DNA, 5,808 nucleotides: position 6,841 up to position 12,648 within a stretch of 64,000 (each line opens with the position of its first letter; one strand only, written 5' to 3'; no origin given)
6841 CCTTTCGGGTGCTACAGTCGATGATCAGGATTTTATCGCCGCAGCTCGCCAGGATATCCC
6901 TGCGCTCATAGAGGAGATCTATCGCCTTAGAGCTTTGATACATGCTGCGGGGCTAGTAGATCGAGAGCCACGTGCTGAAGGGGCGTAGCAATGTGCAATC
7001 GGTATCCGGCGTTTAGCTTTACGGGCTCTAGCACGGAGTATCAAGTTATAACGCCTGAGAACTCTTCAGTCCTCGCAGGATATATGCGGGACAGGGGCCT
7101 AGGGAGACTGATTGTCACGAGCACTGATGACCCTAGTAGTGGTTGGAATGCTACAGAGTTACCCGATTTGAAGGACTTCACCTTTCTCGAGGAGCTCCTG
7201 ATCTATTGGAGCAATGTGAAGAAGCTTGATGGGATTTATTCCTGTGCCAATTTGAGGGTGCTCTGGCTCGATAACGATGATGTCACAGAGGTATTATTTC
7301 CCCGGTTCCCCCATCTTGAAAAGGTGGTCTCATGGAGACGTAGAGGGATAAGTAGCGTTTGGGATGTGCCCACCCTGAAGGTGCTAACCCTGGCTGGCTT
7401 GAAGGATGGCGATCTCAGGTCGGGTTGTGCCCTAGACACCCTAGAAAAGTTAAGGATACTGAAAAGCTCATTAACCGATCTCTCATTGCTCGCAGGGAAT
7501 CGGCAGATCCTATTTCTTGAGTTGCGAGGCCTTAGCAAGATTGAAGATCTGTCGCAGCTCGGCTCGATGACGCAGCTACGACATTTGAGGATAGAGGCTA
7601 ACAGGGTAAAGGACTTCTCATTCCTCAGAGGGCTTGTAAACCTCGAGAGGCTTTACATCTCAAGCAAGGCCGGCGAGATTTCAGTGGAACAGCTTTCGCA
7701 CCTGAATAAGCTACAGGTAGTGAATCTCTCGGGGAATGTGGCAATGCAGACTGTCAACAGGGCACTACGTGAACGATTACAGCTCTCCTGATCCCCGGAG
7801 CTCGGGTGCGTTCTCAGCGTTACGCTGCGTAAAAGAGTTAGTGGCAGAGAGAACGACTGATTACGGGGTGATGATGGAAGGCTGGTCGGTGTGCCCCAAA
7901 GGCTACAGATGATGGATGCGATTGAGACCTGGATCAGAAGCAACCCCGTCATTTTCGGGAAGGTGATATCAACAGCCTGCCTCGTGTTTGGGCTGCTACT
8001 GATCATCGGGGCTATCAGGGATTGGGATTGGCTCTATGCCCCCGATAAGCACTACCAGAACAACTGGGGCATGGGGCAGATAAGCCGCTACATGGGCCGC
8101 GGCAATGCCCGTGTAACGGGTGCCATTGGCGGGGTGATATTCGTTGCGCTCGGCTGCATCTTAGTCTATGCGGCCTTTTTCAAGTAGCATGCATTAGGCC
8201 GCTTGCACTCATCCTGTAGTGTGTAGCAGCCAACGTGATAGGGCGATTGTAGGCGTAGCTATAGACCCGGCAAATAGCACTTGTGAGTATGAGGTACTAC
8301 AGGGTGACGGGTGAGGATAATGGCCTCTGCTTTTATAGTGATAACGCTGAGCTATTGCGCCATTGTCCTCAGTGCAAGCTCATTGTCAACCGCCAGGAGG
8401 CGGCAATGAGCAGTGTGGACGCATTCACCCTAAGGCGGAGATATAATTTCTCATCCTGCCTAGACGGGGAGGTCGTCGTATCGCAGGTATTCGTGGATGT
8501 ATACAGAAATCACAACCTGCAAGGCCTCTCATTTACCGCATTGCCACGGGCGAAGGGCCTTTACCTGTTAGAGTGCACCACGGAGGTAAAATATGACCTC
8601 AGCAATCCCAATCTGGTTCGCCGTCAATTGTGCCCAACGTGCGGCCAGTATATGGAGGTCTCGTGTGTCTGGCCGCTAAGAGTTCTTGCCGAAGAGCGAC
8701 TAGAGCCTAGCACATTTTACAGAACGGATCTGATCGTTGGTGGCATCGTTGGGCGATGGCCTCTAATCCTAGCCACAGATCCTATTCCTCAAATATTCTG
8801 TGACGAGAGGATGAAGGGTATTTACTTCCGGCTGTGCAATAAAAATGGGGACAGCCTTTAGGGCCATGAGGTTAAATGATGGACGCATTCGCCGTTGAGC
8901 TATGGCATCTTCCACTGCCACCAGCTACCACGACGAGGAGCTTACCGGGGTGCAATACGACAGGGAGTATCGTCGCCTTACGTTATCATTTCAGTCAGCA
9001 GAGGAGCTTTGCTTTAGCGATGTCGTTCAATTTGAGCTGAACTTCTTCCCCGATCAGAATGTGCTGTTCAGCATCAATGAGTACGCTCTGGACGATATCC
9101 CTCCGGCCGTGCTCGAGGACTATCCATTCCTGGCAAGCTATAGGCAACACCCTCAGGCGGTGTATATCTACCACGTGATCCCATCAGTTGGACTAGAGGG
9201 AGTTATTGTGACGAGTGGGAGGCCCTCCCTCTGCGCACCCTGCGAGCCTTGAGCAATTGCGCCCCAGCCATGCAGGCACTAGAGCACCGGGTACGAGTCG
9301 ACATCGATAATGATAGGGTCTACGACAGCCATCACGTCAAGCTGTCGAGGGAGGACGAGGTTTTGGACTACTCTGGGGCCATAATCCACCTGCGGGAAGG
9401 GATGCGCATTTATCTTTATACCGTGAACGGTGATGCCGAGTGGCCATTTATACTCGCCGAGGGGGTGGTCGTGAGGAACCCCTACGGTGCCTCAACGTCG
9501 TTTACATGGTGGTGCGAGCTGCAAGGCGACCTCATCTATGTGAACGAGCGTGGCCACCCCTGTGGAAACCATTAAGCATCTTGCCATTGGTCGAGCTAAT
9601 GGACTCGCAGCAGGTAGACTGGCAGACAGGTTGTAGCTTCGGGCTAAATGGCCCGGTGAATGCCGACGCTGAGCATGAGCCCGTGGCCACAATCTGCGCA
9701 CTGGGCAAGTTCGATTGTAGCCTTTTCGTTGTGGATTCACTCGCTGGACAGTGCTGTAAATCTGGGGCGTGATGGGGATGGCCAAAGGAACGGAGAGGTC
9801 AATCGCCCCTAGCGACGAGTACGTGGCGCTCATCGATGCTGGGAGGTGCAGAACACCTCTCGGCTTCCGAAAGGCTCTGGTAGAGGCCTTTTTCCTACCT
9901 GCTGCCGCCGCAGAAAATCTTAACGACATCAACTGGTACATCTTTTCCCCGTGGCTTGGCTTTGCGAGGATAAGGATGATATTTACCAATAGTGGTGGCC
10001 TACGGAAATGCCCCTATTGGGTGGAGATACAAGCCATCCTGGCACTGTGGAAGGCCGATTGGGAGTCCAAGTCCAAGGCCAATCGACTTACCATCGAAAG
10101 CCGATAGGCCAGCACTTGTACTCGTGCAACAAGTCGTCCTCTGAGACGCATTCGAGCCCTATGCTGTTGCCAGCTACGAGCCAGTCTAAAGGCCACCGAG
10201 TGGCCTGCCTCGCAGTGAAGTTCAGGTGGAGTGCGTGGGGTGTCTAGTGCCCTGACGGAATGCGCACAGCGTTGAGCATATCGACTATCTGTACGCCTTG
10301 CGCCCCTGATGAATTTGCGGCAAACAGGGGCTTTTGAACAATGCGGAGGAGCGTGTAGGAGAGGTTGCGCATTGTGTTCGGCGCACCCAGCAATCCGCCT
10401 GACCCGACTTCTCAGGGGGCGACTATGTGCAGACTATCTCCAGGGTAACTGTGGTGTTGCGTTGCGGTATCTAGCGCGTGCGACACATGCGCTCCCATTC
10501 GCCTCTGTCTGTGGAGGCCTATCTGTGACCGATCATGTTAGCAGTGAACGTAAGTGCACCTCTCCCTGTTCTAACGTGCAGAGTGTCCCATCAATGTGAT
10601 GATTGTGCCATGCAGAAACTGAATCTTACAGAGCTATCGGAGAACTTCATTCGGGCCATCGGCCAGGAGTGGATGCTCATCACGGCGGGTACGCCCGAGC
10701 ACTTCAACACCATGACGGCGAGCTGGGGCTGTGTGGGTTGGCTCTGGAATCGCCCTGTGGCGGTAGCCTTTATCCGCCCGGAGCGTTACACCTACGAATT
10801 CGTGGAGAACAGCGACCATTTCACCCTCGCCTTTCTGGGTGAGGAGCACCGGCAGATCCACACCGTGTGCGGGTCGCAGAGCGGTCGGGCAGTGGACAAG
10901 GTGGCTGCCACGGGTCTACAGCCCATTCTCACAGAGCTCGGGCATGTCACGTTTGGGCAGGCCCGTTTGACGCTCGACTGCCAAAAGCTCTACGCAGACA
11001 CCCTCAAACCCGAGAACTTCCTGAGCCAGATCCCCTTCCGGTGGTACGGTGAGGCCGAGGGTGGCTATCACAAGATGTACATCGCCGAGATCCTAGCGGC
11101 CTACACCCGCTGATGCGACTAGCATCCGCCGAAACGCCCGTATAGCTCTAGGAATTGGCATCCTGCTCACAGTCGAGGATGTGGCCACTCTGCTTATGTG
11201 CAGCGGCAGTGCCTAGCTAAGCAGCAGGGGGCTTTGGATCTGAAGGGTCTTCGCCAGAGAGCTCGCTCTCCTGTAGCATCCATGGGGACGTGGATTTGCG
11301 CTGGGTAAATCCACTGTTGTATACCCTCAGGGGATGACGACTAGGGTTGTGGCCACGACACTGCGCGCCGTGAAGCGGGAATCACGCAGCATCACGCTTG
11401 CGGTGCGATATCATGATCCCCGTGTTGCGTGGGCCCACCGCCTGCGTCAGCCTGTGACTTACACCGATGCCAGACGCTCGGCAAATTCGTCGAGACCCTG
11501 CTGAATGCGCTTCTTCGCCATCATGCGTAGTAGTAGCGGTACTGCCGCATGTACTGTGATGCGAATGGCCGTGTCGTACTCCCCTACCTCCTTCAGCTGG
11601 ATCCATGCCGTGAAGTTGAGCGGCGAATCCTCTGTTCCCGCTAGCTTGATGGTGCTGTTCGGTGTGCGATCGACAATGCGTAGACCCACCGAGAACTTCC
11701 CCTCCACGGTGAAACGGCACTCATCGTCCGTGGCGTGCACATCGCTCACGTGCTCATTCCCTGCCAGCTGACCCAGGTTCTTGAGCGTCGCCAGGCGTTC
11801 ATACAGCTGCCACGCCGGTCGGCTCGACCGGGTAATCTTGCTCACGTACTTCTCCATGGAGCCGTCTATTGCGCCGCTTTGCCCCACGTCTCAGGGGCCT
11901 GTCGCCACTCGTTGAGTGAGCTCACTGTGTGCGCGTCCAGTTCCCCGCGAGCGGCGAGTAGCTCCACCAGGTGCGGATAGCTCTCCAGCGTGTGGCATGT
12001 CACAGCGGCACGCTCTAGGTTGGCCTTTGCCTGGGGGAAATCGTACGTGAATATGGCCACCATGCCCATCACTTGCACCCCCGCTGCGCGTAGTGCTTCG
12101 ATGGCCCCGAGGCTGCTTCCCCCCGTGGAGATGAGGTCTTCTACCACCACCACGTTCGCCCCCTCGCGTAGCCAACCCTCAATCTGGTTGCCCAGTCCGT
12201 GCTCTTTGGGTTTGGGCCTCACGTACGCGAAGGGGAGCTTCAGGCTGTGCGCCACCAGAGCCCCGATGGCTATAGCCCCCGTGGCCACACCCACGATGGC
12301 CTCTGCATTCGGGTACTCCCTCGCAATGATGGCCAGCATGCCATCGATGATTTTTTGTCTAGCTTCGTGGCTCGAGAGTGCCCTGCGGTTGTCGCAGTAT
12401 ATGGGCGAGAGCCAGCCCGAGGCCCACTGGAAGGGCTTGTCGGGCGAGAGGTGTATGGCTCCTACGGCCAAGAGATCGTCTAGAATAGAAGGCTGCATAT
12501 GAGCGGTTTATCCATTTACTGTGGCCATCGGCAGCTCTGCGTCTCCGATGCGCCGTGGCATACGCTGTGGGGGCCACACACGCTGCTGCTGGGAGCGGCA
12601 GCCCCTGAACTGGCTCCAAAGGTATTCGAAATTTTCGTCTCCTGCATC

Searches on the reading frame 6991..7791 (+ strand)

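Call 88: search_protein_families(library=pfam, proteins=[window:6991-7791:+], max_evalue=0.0001)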
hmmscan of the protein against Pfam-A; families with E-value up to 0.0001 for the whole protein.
window:6991-7791:+ (266 aa): 3 families
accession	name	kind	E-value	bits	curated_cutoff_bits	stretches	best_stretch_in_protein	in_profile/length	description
PF12799.13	LRR_4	-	4.8e-12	46.2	27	0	194-225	1-32/44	Leucine Rich repeats (2 copies)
PF23598.1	LRR_14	-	4.5e-05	22.8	40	0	120-263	15-163/353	Leucine-rich repeat region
PF23952.1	LRR_EndoS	-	4.7e-05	24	27.9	0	153-247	27-93/116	Endo-beta-N-acetylglucosaminidase EndoS LRR domain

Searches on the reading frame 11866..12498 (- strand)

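Call 88: search_protein_families(library=pfam, proteins=[window:11866-12498:-], max_evalue=0.0001)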
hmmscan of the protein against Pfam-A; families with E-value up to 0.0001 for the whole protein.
window:11866-12498:- (210 aa): 1 family
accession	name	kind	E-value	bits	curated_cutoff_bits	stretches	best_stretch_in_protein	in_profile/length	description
PF00156.33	Pribosyltran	-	1.9e-13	50.5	26.3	1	40-168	4-140/158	Phosphoribosyl transferase domain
